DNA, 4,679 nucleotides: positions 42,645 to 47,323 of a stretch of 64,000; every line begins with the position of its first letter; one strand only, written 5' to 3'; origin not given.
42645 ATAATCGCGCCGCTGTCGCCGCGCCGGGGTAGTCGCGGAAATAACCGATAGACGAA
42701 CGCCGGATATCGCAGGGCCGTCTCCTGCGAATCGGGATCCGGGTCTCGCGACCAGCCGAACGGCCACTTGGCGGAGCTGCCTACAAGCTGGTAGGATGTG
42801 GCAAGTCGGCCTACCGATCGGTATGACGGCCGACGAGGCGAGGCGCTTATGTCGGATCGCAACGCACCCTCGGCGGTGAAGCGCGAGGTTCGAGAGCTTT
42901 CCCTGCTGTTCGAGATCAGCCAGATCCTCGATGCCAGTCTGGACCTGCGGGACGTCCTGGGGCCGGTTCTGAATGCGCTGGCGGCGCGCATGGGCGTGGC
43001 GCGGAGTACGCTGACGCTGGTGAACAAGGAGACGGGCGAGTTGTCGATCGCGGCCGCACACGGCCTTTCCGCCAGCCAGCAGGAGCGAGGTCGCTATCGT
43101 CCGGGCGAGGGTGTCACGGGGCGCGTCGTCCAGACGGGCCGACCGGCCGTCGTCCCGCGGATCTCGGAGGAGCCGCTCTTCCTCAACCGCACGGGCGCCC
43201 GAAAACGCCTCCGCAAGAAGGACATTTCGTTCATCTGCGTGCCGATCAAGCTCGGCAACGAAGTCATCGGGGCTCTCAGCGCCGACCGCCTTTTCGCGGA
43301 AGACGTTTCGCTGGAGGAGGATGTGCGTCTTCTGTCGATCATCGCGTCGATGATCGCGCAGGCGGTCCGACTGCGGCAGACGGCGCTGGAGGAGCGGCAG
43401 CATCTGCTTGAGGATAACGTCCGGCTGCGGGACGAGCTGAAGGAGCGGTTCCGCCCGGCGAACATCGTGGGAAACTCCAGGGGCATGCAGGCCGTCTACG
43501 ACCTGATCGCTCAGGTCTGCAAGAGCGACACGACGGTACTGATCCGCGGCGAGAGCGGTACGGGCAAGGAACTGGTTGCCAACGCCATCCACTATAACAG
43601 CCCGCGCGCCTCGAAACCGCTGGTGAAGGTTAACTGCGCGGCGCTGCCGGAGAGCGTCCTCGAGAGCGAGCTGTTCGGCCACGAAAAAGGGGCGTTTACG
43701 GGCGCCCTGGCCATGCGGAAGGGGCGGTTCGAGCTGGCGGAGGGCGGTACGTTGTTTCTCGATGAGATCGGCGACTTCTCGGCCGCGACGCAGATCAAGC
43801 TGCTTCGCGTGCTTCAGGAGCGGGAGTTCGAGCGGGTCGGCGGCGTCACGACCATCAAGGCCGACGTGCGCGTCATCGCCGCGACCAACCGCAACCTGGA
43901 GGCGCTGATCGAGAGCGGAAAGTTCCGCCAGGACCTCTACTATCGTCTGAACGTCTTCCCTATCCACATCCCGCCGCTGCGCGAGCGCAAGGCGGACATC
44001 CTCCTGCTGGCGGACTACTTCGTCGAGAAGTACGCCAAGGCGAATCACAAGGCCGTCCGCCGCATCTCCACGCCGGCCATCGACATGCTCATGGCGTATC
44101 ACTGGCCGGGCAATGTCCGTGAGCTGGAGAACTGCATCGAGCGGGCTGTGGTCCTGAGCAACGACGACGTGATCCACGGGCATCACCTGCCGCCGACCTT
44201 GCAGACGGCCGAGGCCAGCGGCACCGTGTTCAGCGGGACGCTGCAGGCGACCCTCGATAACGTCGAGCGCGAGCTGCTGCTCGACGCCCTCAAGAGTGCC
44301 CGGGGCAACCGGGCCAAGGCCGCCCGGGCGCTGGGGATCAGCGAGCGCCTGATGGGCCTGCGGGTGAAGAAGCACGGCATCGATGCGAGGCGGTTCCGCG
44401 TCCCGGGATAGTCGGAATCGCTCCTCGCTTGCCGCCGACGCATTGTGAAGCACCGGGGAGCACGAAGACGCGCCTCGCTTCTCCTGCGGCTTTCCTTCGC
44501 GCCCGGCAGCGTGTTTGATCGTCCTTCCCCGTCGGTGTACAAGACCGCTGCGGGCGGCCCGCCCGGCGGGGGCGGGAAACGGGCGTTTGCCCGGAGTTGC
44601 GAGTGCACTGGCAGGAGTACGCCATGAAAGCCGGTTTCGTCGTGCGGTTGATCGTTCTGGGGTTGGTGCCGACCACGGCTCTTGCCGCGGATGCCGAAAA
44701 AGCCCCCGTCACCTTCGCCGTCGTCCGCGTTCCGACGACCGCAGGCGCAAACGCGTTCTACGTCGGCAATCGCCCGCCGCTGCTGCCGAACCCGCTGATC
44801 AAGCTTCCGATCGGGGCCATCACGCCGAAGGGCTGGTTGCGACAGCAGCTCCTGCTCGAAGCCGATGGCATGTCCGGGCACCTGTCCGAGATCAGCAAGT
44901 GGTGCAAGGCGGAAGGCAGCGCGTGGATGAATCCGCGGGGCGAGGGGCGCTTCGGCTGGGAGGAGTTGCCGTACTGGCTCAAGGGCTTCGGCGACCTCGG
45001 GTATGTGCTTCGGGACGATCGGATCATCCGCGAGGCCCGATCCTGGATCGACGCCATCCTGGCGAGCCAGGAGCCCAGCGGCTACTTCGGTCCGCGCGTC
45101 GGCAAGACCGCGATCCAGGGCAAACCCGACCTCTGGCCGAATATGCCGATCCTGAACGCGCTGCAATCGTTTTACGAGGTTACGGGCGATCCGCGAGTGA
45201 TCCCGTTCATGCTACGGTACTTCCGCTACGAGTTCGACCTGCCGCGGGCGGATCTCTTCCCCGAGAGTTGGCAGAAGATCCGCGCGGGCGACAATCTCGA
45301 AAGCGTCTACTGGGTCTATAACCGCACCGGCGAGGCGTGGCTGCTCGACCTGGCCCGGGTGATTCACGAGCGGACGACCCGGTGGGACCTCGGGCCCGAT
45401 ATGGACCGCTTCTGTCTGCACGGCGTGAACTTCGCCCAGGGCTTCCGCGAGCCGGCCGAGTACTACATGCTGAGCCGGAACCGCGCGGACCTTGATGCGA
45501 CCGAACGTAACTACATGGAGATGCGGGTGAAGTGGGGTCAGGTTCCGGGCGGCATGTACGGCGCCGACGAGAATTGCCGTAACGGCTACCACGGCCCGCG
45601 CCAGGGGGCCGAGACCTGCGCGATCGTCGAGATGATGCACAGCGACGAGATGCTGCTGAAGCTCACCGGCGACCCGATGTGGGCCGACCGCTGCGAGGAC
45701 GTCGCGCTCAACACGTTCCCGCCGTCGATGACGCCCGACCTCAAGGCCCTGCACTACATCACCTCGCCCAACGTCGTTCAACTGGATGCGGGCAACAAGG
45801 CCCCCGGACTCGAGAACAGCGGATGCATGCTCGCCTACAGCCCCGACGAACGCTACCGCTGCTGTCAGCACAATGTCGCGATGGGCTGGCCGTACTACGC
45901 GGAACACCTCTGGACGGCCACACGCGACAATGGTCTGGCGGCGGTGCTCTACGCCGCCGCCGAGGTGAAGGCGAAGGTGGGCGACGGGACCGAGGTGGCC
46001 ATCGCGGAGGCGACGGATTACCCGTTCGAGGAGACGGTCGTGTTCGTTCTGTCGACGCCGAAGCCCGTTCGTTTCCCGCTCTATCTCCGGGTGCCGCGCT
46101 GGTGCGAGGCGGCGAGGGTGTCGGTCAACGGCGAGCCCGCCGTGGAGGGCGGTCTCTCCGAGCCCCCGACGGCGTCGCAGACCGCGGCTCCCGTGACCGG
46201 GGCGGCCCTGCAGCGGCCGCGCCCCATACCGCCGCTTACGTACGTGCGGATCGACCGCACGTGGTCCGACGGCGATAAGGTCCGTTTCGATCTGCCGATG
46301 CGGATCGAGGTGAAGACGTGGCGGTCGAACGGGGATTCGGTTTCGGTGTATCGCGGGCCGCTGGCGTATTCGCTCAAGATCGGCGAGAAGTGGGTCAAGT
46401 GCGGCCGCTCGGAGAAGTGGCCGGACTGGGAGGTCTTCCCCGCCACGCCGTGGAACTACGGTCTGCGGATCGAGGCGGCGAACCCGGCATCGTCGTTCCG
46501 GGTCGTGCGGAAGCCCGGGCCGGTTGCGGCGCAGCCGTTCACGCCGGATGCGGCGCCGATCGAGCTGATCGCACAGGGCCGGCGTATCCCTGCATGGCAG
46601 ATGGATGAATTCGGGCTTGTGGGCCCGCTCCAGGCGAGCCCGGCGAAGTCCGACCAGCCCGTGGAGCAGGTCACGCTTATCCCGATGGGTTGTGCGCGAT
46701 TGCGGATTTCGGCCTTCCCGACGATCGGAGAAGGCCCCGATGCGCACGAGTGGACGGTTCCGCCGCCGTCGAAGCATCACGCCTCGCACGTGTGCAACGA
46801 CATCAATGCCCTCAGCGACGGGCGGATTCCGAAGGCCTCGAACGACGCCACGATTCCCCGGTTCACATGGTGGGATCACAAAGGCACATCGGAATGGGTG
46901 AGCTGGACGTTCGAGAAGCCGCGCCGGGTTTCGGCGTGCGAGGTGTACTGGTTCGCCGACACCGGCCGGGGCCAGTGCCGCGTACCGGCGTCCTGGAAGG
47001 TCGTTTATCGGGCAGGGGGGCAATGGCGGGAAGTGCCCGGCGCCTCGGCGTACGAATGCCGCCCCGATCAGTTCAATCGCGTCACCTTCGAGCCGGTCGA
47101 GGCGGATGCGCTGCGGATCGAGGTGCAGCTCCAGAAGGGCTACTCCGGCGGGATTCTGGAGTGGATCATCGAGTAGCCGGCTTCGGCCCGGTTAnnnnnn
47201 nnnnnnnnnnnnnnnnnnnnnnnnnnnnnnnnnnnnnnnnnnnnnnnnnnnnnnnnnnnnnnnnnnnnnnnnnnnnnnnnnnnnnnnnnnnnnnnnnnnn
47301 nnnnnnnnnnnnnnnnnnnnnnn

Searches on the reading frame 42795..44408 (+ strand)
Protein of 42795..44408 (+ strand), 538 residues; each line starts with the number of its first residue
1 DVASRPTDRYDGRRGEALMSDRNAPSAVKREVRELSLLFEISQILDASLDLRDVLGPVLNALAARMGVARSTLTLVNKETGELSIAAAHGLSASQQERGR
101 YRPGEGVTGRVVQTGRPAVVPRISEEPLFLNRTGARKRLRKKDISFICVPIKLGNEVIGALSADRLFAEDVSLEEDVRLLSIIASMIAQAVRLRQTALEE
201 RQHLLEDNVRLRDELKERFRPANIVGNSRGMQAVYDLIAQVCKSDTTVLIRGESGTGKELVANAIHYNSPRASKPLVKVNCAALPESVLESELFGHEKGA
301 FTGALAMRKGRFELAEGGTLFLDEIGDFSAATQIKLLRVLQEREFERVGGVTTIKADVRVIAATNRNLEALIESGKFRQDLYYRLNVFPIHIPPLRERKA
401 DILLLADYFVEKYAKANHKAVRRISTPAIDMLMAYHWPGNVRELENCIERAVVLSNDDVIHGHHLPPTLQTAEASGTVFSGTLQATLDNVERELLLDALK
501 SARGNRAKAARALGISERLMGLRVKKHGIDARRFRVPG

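Call 34: search_protein_families(library=pfam, proteins=[window:42795-44408:+], max_evalue=0.0001)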
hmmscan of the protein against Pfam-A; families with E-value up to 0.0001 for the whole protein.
window:42795-44408:+ (538 aa): 9 families
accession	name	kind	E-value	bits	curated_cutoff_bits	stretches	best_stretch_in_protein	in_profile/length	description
PF00158.32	Sigma54_activat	-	2e-73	246.1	20.2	1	224-391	1-168/168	Sigma-54 interaction domain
PF25601.1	AAA_lid_14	-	4e-30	103.9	27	1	396-476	1-81/87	AAA+ ATPase lid domain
PF14532.12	Sigma54_activ_2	-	2.8e-24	86.4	25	1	225-395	1-138/138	Sigma-54 interaction domain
PF01590.32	GAF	-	6.9e-16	59.4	22.4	1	50-191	1-133/133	GAF domain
PF13185.12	GAF_2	-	2.8e-14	53.9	28.6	1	49-191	2-135/136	GAF domain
PF02954.25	HTH_8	-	2e-09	37.5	22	1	486-526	1-41/42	Bacterial regulatory protein, Fis family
PF07728.20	AAA_5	-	2.2e-08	34.6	22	1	248-367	2-124/139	AAA domain (dynein-related subfamily)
PF13492.12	GAF_3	-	1.5e-06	29.1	27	1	53-191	4-127/129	GAF domain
PF01078.27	Mg_chelatase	-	4.6e-05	23.4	20.3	0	303-366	93-158/207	Magnesium chelatase, subunit ChlI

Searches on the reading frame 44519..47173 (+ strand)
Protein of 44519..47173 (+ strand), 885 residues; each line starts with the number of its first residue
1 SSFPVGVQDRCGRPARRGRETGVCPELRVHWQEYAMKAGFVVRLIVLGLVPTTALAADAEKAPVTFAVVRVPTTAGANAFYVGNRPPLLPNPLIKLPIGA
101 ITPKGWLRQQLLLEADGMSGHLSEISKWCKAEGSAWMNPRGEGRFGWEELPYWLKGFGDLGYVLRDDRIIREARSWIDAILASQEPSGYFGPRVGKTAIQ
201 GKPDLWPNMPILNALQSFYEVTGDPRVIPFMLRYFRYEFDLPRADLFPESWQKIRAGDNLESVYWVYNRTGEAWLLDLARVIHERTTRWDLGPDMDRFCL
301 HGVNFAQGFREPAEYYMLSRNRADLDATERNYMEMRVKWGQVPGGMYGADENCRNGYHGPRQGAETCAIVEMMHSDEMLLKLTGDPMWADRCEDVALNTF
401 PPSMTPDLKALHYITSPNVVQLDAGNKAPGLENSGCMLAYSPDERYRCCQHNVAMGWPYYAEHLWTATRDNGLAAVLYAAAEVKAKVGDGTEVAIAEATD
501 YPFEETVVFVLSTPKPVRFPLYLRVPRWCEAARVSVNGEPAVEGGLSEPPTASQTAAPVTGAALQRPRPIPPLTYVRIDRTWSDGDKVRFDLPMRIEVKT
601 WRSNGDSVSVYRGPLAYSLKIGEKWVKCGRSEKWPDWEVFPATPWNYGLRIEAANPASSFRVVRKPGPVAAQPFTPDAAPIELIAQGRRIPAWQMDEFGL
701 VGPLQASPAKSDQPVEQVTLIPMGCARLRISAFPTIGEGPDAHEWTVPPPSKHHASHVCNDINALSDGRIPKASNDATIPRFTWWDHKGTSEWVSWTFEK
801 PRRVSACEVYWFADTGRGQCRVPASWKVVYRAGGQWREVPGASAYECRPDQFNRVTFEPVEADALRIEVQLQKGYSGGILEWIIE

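Call 34: search_protein_families(library=pfam, proteins=[window:44519-47173:+], max_evalue=0.0001)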
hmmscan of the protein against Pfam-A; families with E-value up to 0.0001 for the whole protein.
window:44519-47173:+ (885 aa): 2 families
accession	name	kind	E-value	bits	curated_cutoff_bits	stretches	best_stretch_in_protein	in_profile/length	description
PF07944.18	Beta-AFase-like_GH127_cat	-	1.6e-40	139.8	24.9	1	151-461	61-375/376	Beta-L-arabinofuranosidase, GH127 catalytic domain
PF20736.2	Glyco_hydro127M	-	2.8e-18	66.3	24.2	1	473-594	2-95/95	Beta-L-arabinofuranosidase, GH127 middle domain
